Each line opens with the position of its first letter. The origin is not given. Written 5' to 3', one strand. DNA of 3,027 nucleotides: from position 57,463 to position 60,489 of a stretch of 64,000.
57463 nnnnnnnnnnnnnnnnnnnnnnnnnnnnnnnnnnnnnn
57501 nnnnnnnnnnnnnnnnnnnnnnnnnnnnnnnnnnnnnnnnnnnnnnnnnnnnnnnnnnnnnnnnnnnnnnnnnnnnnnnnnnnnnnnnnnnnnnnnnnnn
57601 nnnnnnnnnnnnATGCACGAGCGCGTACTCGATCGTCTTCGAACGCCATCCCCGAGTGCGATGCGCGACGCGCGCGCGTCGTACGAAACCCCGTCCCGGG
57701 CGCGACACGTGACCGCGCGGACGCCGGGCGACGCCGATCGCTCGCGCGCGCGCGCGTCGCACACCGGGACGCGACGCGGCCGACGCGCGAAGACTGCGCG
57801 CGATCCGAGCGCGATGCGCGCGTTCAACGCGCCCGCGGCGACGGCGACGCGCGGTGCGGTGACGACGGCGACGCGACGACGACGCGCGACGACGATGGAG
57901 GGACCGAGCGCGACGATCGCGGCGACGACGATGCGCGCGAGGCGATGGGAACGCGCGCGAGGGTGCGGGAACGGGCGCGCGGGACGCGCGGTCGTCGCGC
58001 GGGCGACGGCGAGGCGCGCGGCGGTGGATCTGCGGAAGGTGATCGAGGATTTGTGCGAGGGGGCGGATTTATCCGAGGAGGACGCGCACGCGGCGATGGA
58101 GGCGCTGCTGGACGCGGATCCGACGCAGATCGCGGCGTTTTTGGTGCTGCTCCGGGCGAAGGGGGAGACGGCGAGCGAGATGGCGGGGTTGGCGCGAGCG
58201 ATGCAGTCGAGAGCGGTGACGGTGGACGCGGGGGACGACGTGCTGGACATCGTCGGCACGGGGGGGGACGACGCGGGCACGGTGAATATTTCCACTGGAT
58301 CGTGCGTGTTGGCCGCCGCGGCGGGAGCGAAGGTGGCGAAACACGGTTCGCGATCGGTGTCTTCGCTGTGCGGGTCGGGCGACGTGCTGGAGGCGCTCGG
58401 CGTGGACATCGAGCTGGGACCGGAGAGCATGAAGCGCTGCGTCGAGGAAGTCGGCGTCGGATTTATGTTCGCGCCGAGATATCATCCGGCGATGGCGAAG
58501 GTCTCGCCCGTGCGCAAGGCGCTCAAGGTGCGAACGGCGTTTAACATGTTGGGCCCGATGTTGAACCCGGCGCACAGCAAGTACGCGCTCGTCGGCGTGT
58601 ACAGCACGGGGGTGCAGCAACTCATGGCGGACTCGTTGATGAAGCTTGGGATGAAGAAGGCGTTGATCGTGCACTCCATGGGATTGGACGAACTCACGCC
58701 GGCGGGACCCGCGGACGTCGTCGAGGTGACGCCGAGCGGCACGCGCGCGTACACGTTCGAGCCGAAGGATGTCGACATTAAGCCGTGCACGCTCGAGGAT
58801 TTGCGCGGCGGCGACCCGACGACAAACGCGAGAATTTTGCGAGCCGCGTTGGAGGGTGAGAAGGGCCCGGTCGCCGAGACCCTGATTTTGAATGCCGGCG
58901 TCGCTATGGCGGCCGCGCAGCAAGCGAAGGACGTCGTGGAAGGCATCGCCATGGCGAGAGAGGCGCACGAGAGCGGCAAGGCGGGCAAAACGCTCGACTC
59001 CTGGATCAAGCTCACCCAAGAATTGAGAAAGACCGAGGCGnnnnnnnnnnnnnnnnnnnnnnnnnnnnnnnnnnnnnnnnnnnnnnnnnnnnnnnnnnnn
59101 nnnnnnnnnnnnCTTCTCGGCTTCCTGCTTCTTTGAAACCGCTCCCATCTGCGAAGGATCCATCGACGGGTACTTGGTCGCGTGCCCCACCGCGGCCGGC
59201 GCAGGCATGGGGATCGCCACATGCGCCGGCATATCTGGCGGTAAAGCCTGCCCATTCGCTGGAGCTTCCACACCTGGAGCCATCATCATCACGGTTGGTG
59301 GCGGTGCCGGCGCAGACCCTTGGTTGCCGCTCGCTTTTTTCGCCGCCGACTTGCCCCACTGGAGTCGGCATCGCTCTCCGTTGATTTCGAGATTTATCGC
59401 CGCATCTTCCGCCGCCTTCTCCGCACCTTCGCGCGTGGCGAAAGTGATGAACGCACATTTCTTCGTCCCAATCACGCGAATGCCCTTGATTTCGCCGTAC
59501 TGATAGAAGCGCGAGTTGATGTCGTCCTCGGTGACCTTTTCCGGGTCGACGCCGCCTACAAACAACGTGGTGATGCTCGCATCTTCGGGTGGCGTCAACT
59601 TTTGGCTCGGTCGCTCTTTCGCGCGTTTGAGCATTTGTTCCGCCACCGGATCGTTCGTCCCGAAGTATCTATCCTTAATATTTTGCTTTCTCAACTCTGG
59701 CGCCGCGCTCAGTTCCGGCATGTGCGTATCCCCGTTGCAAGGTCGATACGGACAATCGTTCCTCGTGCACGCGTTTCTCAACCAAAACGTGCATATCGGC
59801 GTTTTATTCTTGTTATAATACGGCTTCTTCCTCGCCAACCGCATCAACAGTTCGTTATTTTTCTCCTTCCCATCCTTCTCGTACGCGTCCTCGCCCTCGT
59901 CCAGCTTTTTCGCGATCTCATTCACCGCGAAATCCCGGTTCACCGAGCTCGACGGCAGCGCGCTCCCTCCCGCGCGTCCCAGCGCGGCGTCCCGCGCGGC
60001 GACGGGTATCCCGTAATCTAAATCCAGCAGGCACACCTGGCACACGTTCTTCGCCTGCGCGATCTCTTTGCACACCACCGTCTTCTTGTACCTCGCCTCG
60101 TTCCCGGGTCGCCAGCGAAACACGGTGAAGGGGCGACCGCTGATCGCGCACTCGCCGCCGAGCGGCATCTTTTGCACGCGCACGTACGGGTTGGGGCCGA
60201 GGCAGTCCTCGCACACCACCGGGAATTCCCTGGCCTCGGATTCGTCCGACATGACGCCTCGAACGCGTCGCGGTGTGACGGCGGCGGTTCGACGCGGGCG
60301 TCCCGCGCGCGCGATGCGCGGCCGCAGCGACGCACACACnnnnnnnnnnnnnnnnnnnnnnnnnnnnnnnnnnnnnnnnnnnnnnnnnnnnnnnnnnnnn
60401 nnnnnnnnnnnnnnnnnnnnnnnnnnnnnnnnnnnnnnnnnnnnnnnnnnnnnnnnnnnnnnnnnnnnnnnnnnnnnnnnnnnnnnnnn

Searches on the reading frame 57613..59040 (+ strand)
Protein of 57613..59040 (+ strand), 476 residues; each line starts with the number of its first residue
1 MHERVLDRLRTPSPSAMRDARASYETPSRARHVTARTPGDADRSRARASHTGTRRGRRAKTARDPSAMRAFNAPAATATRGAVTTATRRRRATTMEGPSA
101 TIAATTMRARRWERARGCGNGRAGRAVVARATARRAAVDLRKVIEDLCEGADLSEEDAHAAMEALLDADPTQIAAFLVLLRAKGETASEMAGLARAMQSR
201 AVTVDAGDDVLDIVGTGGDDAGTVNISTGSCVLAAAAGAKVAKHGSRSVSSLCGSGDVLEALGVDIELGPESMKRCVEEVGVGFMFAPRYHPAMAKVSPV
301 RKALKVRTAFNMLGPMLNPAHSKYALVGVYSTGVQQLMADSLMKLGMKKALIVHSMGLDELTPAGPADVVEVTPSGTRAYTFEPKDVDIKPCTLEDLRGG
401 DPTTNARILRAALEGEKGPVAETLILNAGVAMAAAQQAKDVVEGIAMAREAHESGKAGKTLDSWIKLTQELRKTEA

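Call 54: search_protein_families(library=pfam, proteins=[window:57613-59040:+], max_evalue=0.001)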
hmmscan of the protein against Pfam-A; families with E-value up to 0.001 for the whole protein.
window:57613-59040:+ (476 aa): 2 families
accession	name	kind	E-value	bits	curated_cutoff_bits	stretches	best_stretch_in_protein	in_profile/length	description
PF00591.27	Glycos_transf_3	-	1.3e-89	300.6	27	1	209-457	3-252/253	Glycosyl transferase family, a/b domain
PF02885.22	Glycos_trans_3N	-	1e-17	64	26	1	142-201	2-63/63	Glycosyl transferase family, helical bundle domain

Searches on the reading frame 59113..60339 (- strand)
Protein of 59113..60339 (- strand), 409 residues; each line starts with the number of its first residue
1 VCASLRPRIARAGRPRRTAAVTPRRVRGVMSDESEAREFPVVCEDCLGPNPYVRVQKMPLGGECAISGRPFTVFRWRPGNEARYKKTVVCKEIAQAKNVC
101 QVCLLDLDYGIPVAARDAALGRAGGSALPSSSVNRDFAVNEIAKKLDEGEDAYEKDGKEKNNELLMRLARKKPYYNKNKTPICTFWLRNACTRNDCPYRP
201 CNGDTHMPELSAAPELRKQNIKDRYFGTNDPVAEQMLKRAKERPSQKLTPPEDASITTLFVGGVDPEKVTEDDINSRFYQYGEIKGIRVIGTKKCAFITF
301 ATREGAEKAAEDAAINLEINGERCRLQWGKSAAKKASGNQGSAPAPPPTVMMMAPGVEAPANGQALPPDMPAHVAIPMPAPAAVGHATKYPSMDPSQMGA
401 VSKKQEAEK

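Call 54: search_protein_families(library=pfam, proteins=[window:59113-60339:-], max_evalue=0.001)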
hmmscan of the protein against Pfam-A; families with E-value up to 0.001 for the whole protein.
window:59113-60339:- (409 aa): 3 families
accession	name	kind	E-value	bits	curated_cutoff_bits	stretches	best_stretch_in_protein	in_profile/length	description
PF21369.3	STL11_N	-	5.9e-25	88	27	1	40-126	1-88/117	STL11, N-terminal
PF00076.28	RRM_1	-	9.6e-11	41.8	20.7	1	259-312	1-58/70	RNA recognition motif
PF25584.1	zf-CCCH_RBM22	-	1.2e-05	25.6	53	1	178-199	2-24/36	RBM22 CCCH zinc finger domain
